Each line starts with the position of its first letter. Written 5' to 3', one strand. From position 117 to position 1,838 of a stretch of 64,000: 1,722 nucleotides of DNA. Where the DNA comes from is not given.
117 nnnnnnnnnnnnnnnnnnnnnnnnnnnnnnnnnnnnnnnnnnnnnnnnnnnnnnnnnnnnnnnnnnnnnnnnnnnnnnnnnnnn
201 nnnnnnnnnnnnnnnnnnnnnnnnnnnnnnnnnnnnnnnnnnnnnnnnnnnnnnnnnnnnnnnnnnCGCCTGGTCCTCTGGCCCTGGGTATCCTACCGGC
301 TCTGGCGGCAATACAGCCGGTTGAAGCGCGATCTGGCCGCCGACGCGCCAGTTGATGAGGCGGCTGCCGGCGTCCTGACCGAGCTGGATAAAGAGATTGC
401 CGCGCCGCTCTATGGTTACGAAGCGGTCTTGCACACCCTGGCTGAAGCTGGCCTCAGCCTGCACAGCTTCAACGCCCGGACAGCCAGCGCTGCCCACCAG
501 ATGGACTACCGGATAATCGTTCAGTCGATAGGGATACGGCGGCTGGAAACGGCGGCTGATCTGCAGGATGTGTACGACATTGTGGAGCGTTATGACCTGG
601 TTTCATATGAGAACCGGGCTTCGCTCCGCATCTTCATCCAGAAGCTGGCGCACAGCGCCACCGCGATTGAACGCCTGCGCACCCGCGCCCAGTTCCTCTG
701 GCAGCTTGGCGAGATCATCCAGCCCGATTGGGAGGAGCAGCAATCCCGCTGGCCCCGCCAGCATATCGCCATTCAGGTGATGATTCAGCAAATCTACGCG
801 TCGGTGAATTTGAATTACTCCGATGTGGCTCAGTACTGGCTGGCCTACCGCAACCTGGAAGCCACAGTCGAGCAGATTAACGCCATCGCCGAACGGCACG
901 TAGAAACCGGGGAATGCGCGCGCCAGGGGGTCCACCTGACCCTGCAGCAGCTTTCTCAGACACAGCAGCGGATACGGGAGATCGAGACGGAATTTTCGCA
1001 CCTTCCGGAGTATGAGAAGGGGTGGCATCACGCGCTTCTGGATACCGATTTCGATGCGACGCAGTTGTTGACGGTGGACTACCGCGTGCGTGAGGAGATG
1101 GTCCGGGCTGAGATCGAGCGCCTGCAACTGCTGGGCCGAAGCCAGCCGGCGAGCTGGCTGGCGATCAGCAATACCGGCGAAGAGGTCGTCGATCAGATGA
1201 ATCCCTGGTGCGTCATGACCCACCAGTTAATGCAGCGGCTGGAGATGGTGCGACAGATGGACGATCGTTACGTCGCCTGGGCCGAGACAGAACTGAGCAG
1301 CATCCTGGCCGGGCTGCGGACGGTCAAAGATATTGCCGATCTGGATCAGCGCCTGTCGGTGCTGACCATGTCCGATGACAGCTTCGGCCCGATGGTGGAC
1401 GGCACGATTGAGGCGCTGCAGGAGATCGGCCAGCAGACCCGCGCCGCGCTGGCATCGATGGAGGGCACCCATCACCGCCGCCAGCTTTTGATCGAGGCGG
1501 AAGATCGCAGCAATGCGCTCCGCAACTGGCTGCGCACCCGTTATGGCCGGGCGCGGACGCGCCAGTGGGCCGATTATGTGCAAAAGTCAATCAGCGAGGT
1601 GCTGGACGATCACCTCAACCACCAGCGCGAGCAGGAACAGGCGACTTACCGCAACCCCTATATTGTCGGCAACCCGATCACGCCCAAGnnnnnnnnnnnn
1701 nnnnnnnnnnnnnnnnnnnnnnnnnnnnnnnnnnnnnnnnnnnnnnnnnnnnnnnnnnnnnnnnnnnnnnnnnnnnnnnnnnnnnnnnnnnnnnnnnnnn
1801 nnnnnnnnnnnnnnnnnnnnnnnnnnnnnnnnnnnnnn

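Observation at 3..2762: STAND-like ATPase tethered to the membrane through a long coiled coil, with no C-terminal sensor repeats, truncated by the window edge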

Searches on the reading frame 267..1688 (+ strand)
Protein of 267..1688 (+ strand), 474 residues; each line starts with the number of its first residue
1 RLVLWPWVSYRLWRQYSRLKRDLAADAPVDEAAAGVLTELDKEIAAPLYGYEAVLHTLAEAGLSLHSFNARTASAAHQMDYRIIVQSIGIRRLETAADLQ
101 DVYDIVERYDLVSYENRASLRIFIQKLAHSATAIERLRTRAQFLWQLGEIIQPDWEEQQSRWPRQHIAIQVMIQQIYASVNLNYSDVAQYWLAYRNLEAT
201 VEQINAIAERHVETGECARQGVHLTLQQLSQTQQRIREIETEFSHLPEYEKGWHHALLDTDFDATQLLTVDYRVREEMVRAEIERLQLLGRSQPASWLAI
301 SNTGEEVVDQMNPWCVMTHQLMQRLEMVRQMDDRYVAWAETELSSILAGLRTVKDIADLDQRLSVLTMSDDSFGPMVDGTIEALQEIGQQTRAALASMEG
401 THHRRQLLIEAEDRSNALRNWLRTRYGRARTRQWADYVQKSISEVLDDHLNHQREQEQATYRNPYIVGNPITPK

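Call 69: predict_structure(alignment_id=A6)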
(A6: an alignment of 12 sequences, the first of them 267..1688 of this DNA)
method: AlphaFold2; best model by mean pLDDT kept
length: 474 residues; sequences in the alignment: 12
mean_pLDDT: 87.8   pTM: 0.73
mean pLDDT of the five models: 87.8, 85.7, 85.6, 84.4, 83.9
residues with pLDDT >= 90: 311; 70-90: 127; 50-70: 24; < 50: 12
segments of 3 or more residues with pLDDT < 50: 465-474
pLDDT, mean of each block of 10 residues (from residue 1): 89 95 93 92 87 94 92 91 93 93 93 91 94 94 93 58 83 94 93 92 85 65 87 89 86 88 73 88 94 94 93 94 91 90 93 92 85 89 94 87 89 95 90 93 92 78 48 45
secondary structure, 60 per line:
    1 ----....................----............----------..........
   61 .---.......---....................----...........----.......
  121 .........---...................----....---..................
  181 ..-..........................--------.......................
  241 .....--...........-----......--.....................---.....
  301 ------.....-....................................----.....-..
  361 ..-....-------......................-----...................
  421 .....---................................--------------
elements in order: H5-24 H29-40 H51-61 H65-71 H75-94 H99-109 H114-129 H133-151 H156-159 H163-182 H184-209 H218-245 H248-258 H264-269 H272-292 E296-300 E307-311 H313-348 H353-357 H359-362 H364-367 H375-396 H402-425 H429-460
